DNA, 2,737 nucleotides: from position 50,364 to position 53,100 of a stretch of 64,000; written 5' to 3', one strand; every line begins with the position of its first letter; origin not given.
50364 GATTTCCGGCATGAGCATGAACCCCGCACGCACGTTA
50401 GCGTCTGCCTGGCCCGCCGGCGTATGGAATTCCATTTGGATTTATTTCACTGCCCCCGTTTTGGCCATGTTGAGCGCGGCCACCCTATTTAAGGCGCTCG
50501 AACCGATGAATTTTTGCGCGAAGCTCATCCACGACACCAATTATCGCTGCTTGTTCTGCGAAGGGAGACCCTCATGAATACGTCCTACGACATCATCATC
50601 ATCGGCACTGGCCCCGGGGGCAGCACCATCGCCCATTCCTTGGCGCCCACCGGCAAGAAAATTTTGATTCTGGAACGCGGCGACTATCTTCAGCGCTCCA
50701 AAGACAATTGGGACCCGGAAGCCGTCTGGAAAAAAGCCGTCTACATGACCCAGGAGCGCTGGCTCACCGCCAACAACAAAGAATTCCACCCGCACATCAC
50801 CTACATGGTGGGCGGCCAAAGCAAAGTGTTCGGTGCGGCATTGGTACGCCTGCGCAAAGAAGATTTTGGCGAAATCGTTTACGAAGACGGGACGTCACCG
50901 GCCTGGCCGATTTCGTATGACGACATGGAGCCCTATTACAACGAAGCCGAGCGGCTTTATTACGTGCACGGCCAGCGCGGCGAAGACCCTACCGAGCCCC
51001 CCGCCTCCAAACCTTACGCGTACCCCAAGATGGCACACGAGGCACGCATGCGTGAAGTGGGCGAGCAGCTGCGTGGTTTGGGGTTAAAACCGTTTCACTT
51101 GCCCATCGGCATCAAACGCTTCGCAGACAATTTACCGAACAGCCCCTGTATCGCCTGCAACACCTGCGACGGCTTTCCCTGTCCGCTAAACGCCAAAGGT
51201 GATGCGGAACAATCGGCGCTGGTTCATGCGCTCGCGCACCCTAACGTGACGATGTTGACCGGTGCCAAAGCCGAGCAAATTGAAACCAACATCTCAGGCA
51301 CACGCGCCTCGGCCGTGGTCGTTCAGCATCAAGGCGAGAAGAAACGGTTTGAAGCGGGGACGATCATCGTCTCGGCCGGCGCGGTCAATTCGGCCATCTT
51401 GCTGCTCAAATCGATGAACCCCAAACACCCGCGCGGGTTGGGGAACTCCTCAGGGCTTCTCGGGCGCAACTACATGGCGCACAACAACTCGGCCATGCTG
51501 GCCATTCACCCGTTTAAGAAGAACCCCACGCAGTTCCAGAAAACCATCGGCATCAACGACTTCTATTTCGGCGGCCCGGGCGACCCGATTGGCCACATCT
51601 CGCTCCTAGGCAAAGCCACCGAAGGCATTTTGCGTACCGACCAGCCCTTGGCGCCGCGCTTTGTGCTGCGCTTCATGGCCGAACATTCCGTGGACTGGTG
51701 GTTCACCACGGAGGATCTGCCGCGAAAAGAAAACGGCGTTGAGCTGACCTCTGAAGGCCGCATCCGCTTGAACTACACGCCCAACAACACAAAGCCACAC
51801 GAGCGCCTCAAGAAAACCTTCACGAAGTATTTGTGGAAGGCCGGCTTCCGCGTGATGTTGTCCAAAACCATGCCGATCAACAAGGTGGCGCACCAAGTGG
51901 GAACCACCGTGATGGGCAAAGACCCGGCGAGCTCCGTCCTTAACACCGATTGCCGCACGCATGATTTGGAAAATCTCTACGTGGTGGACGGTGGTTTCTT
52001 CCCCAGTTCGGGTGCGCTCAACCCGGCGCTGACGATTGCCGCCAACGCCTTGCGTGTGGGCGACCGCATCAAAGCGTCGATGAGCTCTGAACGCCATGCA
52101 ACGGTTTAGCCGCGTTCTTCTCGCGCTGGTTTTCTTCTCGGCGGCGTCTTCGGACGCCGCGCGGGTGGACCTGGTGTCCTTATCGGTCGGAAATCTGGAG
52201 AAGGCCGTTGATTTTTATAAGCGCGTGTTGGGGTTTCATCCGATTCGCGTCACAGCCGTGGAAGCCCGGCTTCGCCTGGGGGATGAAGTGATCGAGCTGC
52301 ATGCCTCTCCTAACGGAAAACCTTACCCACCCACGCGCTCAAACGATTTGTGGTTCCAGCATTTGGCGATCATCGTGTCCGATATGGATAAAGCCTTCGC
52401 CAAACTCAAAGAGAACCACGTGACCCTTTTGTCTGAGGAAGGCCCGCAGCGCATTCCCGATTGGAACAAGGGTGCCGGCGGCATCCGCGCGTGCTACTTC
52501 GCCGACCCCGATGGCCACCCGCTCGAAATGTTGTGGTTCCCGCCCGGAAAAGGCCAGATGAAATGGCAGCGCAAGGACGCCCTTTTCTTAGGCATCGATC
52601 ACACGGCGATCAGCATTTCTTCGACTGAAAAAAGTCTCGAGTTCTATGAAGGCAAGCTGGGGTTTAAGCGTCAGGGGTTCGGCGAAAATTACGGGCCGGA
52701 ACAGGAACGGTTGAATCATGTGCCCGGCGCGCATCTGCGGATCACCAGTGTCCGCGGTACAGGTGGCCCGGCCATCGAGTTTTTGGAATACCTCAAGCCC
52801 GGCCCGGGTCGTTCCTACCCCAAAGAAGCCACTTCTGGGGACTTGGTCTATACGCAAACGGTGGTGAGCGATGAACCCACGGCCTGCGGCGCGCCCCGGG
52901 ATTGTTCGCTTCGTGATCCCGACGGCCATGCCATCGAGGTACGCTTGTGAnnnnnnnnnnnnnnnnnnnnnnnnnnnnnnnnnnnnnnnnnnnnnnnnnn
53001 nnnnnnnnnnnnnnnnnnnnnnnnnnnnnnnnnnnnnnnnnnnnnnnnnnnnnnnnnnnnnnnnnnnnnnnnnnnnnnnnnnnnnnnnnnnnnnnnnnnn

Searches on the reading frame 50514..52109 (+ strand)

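Call 12: search_protein_families(library=pfam, proteins=[window:50514-52109:+], max_evalue=0.01)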
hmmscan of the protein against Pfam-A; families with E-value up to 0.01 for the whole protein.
window:50514-52109:+ (531 aa): 10 families
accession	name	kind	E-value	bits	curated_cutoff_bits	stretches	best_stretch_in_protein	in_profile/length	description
PF05199.19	GMC_oxred_C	-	1.2e-18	68.4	24.6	1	456-512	83-139/139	GMC oxidoreductase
PF00732.25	GMC_oxred_N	-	7.5e-14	52.5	23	1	38-323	14-216/218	GMC oxidoreductase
PF07992.20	Pyr_redox_2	-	5.8e-07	29.7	26.1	1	25-59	1-31/291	Pyridine nucleotide-disulphide oxidoreductase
PF00890.30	FAD_binding_2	-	1.6e-06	28.1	20.4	0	26-58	1-33/414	FAD binding domain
PF01266.30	DAO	-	1.8e-06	28.2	27.9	0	26-59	1-34/353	FAD dependent oxidoreductase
PF13450.12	NAD_binding_8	-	7e-05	23.5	21.9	1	29-59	1-31/68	NAD(P)-binding Rossmann-like domain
PF12831.13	FAD_oxidored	-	0.00018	21.3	27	0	26-59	1-34/416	FAD dependent oxidoreductase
PF00070.33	Pyr_redox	-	0.0016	19.3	22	0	27-64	2-39/82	Pyridine nucleotide-disulphide oxidoreductase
PF05834.18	Lycopene_cycl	-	0.0079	15.7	23.4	0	26-118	1-89/380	Lycopene cyclase protein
PF01946.23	Thi4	-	0.0087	15.8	26.2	0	24-55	17-49/235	Thi4 family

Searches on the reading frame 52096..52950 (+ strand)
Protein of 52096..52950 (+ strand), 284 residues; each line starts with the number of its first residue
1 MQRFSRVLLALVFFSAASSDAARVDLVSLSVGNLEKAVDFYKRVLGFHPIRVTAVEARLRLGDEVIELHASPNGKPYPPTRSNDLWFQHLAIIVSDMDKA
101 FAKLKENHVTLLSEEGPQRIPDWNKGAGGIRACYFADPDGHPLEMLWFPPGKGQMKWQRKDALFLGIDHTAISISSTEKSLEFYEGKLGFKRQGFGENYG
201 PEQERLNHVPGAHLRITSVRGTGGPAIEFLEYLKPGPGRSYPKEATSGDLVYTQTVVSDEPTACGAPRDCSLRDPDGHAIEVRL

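Call 12: search_protein_families(library=pfam, proteins=[window:52096-52950:+], max_evalue=0.01)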
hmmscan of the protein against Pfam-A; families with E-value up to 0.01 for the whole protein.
window:52096-52950:+ (284 aa): 6 families
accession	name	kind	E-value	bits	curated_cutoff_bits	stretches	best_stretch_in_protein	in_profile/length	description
PF00903.31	Glyoxalase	-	7e-26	91.4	20.6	2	24-145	2-121/121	Glyoxalase/Bleomycin resistance protein/Dioxygenase superfamily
PF13669.12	Glyoxalase_4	-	2.3e-08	34.8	27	1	30-118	6-100/109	Glyoxalase/Bleomycin resistance protein/Dioxygenase superfamily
PF22677.2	Ble-like_N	-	5.7e-05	23.2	24.5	0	32-48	10-26/41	Bleomycin resistance protein-like N-terminal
PF12681.13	Glyoxalase_2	-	0.0013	19.1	30.1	0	89-145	64-113/118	Glyoxalase-like domain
PF18029.7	Glyoxalase_6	-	0.0019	19.2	23.6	0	29-144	4-104/106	Glyoxalase-like domain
PF13468.12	Glyoxalase_3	-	0.005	17.3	25.1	0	27-51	4-28/176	Glyoxalase-like domain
